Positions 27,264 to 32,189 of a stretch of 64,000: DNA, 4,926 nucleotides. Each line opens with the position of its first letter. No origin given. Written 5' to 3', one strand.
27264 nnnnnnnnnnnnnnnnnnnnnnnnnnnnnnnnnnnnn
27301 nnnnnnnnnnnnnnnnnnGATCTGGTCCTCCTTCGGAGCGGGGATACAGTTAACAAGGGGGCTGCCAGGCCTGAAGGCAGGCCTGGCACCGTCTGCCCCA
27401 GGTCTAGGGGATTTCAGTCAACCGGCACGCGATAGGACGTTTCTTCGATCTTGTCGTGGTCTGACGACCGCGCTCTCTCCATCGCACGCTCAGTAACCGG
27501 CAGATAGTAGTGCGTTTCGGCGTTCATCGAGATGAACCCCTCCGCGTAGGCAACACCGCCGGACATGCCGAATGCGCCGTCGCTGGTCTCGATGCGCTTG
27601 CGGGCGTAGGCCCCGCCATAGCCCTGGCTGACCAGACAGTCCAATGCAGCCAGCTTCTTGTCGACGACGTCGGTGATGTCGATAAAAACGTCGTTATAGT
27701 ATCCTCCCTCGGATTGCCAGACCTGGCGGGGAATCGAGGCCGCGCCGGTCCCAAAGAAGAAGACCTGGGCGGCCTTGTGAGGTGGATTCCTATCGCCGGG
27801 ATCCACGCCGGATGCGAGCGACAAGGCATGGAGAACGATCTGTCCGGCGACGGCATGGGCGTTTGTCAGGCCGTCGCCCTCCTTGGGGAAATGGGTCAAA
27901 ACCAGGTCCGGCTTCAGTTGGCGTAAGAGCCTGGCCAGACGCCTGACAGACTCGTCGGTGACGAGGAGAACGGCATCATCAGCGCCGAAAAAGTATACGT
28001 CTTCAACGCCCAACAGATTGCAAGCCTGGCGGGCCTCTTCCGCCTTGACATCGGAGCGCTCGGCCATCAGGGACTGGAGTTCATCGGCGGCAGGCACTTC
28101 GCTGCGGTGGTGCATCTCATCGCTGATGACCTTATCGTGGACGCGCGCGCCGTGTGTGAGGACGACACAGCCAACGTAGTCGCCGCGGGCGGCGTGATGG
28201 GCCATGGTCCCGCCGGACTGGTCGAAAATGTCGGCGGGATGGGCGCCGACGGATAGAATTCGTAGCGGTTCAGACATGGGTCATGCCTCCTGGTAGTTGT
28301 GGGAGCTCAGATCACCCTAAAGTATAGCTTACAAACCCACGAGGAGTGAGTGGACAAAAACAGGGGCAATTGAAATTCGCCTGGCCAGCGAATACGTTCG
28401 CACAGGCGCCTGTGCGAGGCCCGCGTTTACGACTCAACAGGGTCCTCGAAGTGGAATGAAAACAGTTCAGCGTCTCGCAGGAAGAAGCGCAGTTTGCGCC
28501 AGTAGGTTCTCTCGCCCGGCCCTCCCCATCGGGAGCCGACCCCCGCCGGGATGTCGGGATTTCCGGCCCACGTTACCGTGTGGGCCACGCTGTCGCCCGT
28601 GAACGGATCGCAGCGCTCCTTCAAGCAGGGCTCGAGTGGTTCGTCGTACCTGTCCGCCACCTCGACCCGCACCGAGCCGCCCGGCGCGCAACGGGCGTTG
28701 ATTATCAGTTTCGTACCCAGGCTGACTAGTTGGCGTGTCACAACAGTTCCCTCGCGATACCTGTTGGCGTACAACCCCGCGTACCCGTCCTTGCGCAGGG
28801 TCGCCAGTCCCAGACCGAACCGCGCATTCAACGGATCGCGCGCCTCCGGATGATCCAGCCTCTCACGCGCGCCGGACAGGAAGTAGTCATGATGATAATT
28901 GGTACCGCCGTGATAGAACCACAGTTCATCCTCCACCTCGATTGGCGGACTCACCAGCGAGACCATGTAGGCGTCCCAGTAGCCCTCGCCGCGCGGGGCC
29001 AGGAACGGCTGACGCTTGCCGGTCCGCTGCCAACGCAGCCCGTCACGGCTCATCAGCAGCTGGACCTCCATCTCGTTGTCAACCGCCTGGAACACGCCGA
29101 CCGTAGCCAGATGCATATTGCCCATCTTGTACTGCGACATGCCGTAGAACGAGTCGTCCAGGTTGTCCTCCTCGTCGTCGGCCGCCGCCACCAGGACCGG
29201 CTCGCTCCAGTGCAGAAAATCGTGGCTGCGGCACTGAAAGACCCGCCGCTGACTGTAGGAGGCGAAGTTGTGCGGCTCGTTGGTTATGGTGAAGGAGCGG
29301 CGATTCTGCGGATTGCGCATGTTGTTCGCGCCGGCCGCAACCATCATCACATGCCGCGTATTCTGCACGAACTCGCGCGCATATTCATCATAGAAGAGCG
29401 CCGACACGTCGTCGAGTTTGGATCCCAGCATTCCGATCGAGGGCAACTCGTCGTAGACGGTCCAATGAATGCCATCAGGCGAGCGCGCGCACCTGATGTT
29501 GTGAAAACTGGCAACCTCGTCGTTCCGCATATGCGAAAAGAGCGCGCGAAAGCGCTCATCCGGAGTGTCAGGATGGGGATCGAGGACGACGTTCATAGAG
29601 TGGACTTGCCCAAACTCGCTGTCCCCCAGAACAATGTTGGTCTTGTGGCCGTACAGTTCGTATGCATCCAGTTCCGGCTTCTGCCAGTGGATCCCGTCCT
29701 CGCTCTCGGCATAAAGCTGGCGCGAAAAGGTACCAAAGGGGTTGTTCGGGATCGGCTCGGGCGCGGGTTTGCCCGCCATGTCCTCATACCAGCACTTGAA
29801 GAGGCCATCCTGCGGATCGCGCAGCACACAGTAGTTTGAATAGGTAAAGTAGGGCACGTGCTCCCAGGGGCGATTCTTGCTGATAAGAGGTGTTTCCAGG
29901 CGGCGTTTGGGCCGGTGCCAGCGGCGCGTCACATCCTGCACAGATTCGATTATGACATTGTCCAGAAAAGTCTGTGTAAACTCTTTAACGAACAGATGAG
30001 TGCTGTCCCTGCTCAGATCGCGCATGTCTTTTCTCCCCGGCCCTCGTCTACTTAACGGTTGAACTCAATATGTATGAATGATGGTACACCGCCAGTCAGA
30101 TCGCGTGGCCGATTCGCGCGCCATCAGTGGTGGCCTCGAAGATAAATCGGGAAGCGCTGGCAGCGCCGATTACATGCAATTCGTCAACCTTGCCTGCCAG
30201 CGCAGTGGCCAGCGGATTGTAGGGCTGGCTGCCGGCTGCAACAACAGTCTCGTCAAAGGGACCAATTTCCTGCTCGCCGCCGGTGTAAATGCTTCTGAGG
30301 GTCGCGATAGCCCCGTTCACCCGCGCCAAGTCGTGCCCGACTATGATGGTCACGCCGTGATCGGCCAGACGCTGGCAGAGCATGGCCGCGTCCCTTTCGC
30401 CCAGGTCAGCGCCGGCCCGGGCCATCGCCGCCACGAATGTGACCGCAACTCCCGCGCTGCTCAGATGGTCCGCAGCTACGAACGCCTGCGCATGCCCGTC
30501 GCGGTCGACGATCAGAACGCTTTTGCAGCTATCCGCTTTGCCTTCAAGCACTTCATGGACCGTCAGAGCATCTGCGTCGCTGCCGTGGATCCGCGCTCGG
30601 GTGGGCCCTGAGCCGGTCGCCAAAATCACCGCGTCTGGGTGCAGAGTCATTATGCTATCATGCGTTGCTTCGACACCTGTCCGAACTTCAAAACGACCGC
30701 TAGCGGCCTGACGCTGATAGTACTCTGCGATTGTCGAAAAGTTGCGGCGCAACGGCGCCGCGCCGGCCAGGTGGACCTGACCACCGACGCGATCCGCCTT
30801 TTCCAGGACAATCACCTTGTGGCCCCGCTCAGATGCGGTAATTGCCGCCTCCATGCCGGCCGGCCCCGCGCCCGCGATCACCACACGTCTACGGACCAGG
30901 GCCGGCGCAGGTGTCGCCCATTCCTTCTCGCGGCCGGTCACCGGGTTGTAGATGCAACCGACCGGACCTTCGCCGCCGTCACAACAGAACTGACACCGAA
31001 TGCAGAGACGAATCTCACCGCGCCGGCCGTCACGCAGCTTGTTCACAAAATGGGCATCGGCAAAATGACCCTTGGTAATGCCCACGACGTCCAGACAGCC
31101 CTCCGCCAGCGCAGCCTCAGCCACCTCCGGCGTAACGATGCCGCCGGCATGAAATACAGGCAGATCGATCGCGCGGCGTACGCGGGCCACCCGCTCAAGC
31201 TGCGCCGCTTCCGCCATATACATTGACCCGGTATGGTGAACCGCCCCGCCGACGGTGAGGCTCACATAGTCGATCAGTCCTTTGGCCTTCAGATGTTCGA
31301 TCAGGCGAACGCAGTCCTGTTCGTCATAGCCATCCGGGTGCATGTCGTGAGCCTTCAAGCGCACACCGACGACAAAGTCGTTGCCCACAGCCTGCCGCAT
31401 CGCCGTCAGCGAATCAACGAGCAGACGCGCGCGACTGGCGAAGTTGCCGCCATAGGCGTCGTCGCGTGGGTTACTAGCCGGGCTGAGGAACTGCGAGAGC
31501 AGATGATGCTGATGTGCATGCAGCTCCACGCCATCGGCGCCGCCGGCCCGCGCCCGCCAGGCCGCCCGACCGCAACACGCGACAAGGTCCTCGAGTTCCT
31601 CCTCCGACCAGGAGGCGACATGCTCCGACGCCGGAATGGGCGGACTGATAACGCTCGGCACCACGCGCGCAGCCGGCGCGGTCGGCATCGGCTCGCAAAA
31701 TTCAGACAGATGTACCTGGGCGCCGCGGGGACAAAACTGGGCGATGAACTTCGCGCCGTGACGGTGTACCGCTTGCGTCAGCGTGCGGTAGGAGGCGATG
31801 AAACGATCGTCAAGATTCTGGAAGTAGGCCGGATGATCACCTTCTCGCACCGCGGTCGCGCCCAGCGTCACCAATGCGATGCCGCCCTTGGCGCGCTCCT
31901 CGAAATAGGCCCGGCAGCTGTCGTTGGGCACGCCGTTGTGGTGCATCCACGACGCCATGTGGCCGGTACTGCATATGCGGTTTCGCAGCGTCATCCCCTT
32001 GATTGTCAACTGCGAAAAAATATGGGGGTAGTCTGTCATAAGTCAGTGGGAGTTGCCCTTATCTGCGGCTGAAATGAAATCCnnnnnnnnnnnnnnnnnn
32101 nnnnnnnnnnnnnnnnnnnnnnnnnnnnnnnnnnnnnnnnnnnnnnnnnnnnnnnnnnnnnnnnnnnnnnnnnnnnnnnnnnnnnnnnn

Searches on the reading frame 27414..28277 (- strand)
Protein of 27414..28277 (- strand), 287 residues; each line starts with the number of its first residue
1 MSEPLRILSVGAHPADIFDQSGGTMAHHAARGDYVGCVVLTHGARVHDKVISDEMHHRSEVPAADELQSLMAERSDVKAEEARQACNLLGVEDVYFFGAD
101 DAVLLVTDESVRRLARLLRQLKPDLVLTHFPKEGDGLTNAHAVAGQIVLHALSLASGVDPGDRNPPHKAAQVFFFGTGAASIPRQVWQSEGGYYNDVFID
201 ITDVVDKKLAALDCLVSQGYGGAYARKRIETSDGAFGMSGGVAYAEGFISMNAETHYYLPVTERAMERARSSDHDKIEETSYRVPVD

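Call 30: search_protein_families(library=pfam, proteins=[window:27414-28277:-], max_evalue=0.0001)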
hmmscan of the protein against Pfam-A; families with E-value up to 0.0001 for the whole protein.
window:27414-28277:- (287 aa): 1 family
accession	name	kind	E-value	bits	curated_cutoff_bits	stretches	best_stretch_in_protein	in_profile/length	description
PF02585.22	PIG-L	-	9.1e-20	71.9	28.2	1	8-151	1-128/129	GlcNAc-PI de-N-acetylase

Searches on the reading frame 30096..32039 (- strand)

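Call 30: search_protein_families(library=pfam, proteins=[window:30096-32039:-], max_evalue=0.0001)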
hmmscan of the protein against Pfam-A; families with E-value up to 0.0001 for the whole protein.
window:30096-32039:- (647 aa): 9 families
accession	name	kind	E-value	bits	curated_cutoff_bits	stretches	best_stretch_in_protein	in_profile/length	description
PF00724.26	Oxidored_FMN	-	8.8e-46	157.2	27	1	7-340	2-340/342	NADH:flavin oxidoreductase / NADH oxidase family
PF07992.20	Pyr_redox_2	-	3.7e-15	56.5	26.1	1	385-619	2-252/291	Pyridine nucleotide-disulphide oxidoreductase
PF03486.20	HI0933_like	-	1e-09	38.6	50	1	385-436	2-51/244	HI0933-like protein Rossmann domain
PF00890.30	FAD_binding_2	-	4.8e-09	36.3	20.4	1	386-427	2-43/414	FAD binding domain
PF00070.33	Pyr_redox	-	1.3e-08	35.7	22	0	385-419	1-35/82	Pyridine nucleotide-disulphide oxidoreductase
PF12831.13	FAD_oxidored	-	1.6e-08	34.7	27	1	386-443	2-54/416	FAD dependent oxidoreductase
PF01207.24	Dus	-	3.1e-08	33.6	20.4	1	194-319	97-212/311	Dihydrouridine synthase (Dus)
PF13450.12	NAD_binding_8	-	1.1e-06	29.2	21.9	1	388-423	1-36/68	NAD(P)-binding Rossmann-like domain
PF13738.12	Pyr_redox_3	-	3.6e-06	26.9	30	0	387-416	1-31/305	Pyridine nucleotide-disulphide oxidoreductase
